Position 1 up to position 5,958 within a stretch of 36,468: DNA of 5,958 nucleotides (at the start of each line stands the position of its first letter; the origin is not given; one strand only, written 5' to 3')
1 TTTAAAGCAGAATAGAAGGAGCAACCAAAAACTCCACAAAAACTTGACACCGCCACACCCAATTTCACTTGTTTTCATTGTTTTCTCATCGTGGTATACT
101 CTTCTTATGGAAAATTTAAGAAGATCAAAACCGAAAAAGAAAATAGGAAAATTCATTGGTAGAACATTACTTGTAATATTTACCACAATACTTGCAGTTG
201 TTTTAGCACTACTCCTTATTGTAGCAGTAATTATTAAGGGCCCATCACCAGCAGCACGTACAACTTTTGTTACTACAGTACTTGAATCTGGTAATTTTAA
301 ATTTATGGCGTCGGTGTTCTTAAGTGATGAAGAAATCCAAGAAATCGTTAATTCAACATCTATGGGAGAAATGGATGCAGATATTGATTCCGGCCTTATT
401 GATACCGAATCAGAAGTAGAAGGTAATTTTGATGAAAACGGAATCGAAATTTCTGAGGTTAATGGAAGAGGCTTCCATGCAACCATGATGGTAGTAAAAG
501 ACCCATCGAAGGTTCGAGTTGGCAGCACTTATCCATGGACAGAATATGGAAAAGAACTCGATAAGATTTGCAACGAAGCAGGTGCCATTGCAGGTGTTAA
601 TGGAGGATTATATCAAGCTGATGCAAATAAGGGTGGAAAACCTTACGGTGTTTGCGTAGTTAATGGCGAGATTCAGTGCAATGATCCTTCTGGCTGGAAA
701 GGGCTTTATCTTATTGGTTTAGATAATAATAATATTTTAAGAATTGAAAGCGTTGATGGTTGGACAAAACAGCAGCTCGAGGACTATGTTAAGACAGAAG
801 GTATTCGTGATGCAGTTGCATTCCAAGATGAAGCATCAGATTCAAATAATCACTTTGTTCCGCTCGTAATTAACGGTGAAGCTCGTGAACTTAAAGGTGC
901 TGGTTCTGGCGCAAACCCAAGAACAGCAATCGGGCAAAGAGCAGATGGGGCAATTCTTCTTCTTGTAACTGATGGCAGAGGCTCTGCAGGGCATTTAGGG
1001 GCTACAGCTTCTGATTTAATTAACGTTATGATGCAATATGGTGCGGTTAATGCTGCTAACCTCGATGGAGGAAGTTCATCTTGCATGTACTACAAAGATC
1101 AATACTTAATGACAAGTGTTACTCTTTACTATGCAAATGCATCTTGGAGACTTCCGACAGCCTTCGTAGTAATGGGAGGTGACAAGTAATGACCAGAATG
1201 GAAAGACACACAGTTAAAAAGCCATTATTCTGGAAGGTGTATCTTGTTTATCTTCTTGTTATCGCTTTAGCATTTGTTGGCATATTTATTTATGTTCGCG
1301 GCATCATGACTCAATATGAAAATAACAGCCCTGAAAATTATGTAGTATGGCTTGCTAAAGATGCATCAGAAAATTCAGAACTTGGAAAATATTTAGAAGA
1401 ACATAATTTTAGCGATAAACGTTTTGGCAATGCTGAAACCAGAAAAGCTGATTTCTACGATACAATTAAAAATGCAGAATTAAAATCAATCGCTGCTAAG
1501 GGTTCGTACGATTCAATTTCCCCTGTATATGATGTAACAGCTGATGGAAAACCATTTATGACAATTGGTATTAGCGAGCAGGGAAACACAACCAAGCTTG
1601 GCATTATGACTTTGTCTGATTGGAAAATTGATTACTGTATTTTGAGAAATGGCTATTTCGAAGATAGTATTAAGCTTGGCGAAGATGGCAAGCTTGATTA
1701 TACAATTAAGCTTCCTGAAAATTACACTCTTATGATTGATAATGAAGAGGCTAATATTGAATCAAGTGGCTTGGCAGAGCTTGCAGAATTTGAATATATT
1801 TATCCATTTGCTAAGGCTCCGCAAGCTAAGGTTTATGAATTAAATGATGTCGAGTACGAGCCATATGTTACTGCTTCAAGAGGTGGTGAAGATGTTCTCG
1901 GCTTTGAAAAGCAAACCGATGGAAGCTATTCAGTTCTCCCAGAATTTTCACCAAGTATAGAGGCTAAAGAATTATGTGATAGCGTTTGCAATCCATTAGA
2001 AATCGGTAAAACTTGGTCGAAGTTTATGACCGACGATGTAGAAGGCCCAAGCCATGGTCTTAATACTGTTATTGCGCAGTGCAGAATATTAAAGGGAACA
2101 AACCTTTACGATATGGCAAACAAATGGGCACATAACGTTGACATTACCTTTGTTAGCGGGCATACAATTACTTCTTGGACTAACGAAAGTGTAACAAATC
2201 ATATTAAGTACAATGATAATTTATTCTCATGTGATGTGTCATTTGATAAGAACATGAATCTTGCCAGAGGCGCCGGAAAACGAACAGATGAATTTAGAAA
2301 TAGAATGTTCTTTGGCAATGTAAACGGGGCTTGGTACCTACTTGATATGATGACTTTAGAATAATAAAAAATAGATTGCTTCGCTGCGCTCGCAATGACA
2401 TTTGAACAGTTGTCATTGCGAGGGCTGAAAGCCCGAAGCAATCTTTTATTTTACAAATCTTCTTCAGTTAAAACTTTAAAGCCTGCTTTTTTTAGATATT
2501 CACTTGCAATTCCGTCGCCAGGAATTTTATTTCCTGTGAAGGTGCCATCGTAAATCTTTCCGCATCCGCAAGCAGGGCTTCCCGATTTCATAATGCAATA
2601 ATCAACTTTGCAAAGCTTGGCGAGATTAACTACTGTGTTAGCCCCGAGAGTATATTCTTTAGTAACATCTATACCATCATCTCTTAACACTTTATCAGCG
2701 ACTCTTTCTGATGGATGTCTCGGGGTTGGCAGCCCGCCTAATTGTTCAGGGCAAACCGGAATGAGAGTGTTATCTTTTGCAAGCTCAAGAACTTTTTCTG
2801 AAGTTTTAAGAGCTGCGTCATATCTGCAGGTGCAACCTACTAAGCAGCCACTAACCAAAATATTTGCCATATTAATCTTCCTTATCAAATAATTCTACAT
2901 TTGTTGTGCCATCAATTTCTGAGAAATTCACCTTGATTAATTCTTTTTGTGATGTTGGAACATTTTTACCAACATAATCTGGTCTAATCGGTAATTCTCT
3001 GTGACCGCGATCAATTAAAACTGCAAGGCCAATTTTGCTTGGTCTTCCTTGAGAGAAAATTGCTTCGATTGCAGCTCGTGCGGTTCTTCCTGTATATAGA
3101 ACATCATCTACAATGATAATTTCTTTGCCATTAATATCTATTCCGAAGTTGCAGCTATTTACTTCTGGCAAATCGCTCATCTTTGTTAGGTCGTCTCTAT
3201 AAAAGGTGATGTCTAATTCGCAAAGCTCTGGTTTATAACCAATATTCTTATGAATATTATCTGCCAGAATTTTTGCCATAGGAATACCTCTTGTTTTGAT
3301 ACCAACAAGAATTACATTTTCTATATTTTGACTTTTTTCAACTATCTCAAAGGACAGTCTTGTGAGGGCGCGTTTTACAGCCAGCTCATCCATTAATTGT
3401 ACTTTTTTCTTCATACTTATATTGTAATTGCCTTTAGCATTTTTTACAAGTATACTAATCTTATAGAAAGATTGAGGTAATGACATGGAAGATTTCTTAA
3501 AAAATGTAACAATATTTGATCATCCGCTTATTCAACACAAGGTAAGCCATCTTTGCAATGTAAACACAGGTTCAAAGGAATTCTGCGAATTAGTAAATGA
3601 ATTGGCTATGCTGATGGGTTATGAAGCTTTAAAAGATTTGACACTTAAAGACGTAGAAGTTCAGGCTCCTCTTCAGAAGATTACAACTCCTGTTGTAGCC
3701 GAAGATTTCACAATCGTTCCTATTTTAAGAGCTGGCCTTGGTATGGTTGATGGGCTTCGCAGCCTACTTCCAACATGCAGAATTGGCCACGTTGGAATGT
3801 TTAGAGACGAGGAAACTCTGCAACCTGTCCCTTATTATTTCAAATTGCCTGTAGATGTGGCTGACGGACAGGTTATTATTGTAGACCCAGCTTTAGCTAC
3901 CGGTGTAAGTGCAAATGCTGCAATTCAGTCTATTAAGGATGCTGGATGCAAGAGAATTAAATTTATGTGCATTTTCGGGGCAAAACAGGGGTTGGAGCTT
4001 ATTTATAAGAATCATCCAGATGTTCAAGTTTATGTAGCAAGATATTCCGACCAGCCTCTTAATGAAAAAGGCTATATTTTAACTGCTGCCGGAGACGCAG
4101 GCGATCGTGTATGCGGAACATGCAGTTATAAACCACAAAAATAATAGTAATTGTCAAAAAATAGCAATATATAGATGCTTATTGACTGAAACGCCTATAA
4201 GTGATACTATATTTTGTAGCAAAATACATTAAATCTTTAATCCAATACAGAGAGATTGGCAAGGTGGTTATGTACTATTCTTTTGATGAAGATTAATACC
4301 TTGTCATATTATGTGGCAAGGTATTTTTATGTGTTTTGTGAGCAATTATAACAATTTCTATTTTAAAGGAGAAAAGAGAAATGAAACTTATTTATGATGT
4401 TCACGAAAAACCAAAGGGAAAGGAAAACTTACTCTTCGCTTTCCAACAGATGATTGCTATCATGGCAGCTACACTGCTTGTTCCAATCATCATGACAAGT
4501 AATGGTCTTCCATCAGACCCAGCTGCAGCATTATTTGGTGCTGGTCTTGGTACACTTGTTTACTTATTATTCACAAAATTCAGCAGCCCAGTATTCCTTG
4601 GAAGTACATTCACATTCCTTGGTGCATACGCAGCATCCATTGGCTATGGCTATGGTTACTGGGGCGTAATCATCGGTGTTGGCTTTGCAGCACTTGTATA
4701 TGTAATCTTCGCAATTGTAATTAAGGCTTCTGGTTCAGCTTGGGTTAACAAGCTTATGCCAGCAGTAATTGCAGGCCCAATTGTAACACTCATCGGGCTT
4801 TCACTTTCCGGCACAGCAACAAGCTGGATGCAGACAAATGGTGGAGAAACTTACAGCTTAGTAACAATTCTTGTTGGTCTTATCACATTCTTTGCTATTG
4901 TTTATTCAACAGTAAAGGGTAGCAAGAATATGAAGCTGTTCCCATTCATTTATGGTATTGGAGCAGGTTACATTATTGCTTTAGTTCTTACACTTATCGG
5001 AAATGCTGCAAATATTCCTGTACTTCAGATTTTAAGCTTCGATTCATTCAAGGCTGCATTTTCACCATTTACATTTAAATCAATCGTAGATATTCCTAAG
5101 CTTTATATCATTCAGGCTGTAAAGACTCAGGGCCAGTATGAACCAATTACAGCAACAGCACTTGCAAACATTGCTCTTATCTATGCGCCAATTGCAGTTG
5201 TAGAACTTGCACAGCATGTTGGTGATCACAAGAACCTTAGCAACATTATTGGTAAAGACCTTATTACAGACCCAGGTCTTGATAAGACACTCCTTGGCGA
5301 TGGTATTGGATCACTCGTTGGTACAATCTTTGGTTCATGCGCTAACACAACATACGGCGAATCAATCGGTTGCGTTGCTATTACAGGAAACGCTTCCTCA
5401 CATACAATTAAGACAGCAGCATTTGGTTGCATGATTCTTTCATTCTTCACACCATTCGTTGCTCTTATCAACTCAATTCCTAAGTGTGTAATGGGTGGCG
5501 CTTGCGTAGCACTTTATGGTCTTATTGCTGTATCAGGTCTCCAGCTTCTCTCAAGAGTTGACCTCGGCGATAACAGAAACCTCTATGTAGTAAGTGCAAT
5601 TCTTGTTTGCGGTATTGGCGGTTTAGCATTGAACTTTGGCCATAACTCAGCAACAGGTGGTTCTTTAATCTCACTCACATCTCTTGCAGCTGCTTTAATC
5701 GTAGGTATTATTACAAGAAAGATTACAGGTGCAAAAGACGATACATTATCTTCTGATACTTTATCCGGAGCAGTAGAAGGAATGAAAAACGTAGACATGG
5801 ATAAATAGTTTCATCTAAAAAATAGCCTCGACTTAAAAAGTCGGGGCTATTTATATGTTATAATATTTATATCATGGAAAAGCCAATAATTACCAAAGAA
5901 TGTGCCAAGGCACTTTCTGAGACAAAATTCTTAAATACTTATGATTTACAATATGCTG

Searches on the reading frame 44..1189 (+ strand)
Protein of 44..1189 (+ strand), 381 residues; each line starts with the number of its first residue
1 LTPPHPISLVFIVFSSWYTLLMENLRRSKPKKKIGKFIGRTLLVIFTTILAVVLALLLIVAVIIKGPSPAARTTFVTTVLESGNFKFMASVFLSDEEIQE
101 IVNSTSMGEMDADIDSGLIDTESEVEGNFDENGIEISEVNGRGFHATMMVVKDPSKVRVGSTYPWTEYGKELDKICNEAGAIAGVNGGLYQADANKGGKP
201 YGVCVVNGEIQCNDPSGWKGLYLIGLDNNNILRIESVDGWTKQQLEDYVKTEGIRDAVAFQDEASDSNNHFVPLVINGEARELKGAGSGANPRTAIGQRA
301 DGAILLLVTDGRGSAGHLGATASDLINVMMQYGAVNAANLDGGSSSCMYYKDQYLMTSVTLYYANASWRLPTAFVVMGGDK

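Call 23: search_protein_families(library=pfam, proteins=[window:44-1189:+])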
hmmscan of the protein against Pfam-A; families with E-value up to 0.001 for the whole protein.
window:44-1189:+ (381 aa): 1 family
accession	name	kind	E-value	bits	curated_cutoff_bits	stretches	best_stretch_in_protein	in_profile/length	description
PF09992.14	NAGPA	-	2.3e-32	113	25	1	180-376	2-168/169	Phosphodiester glycosidase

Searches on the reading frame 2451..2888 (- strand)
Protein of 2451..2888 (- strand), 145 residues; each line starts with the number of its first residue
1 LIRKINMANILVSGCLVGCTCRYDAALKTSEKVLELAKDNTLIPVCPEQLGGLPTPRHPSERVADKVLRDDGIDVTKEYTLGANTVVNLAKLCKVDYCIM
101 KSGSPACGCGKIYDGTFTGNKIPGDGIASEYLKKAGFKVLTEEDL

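Call 23: search_protein_families(library=pfam, proteins=[window:2451-2888:-])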
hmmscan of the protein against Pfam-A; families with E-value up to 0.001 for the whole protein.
window:2451-2888:- (145 aa): 1 family
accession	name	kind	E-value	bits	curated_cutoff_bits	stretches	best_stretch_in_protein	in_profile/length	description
PF04463.17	2-thiour_desulf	-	1.1e-40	139.3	34.7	1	10-144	1-141/141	2-thiouracil desulfurase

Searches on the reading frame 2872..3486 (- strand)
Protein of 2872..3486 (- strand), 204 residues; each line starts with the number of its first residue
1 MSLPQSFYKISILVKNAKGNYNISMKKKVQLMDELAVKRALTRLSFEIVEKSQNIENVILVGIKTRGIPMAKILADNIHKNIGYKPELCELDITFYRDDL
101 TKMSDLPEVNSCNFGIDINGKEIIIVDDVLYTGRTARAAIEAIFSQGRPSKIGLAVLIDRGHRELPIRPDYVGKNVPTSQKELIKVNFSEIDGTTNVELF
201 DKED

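Call 23: search_protein_families(library=pfam, proteins=[window:2872-3486:-])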
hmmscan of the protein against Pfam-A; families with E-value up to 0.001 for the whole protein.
window:2872-3486:- (204 aa): 2 families
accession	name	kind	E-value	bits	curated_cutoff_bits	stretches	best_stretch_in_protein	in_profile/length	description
PF00156.33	Pribosyltran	-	4.6e-23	81.7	26.3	1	31-177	5-144/158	Phosphoribosyl transferase domain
PF14681.12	UPRTase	-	0.00077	19.4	27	0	105-158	105-159/206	Uracil phosphoribosyltransferase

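Call 27: search_protein_families(library=ncbifam, proteins=[window:2872-3486:-])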
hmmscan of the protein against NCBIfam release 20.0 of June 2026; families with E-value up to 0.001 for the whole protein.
window:2872-3486:- (204 aa): 20 families
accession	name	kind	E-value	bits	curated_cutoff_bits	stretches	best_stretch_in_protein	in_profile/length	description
NF003549.0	PRK05205.1-5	equivalog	1.8e-70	236.1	138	1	25-202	2-181/182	bifunctional pyr operon transcriptional regulator/uracil phosphoribosyltransferase PyrR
NF003548.0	PRK05205.1-4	equivalog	1.4e-65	220.3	218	1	28-202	3-172/173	bifunctional pyr operon transcriptional regulator/uracil phosphoribosyltransferase PyrR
NF003547.0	PRK05205.1-3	equivalog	6.8e-57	192.4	230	1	24-202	9-191/194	bifunctional pyr operon transcriptional regulator/uracil phosphoribosyltransferase PyrR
NF003546.0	PRK05205.1-2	equivalog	1.4e-53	181.1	268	1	31-197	6-172/175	bifunctional pyr operon transcriptional regulator/uracil phosphoribosyltransferase PyrR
NF003545.0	PRK05205.1-1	equivalog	7.5e-38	129.6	140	1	41-187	14-156/171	bifunctional pyr operon transcriptional regulator/uracil phosphoribosyltransferase PyrR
NF002620.0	PRK02277.1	subfamily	5e-12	45.9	115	1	47-160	78-180/201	orotate phosphoribosyltransferase-like protein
NF006605.0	PRK09162.1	equivalog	4.5e-11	42.5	181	1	25-177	11-156/183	hypoxanthine-guanine phosphoribosyltransferase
TIGR01203.1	HGPRTase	equivalog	1.4e-09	37.9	150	1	31-177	2-142/167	hypoxanthine phosphoribosyltransferase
NF045507.1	transregGfcR_Halo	equivalog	1.5e-07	31.1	300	1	53-160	93-192/215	transcriptional regulator GfcR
TIGR00336.1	pyrE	equivalog_domain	7.9e-07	29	106.8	1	45-162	42-149/173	orotate phosphoribosyltransferase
NF006328.0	PRK08558.1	equivalog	7e-06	25.8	184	1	47-163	102-218/238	adenine phosphoribosyltransferase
NF002636.0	PRK02304.1-5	equivalog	7.7e-06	25.5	125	1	35-158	33-154/176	adenine phosphoribosyltransferase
TIGR01251.1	ribP_PPkin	subfamily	1.7e-05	23.9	113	1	108-147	198-237/309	ribose-phosphate diphosphokinase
NF040646.1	HPT_Archaea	equivalog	2.4e-05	24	200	1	119-189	113-177/184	hypoxanthine/guanine phosphoribosyltransferase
TIGR01367.1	pyrE_Therm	equivalog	6.3e-05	22.7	150.25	1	119-162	104-146/187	orotate phosphoribosyltransferase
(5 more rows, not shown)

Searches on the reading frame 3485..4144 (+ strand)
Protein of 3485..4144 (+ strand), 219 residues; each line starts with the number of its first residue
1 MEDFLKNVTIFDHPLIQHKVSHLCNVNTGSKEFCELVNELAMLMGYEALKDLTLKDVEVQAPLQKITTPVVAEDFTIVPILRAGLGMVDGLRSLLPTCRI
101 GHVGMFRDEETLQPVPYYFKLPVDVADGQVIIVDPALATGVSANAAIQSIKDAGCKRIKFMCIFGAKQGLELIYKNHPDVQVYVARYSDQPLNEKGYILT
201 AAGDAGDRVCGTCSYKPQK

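Call 23: search_protein_families(library=pfam, proteins=[window:3485-4144:+])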
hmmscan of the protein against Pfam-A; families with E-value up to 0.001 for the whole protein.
window:3485-4144:+ (219 aa): 2 families
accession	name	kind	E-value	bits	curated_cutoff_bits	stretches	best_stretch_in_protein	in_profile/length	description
PF14681.12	UPRTase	-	3.7e-62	209.9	27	1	11-212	2-206/206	Uracil phosphoribosyltransferase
PF00156.33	Pribosyltran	-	1.6e-09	37.7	26.3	1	74-176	30-136/158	Phosphoribosyl transferase domain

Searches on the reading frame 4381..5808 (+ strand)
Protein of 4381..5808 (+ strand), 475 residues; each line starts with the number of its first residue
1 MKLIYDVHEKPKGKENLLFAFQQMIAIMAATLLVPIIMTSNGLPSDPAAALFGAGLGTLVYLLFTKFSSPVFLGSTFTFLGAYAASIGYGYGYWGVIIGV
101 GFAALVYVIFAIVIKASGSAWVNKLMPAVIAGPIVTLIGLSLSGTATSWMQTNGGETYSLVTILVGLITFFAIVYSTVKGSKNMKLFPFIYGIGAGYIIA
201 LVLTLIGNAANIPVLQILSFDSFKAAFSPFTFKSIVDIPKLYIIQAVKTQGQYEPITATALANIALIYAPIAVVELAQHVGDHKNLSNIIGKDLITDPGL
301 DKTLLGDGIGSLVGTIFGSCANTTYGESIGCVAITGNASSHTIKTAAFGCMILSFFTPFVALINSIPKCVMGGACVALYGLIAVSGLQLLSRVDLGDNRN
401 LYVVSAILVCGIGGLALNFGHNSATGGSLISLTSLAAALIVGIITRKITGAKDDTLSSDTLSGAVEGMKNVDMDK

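Call 23: search_protein_families(library=pfam, proteins=[window:4381-5808:+])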
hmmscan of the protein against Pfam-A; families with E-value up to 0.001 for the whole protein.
window:4381-5808:+ (475 aa): 1 family
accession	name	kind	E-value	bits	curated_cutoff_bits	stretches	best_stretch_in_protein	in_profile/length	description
PF00860.26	Xan_ur_permease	-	4.3e-62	210.5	27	1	16-416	3-385/389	Permease family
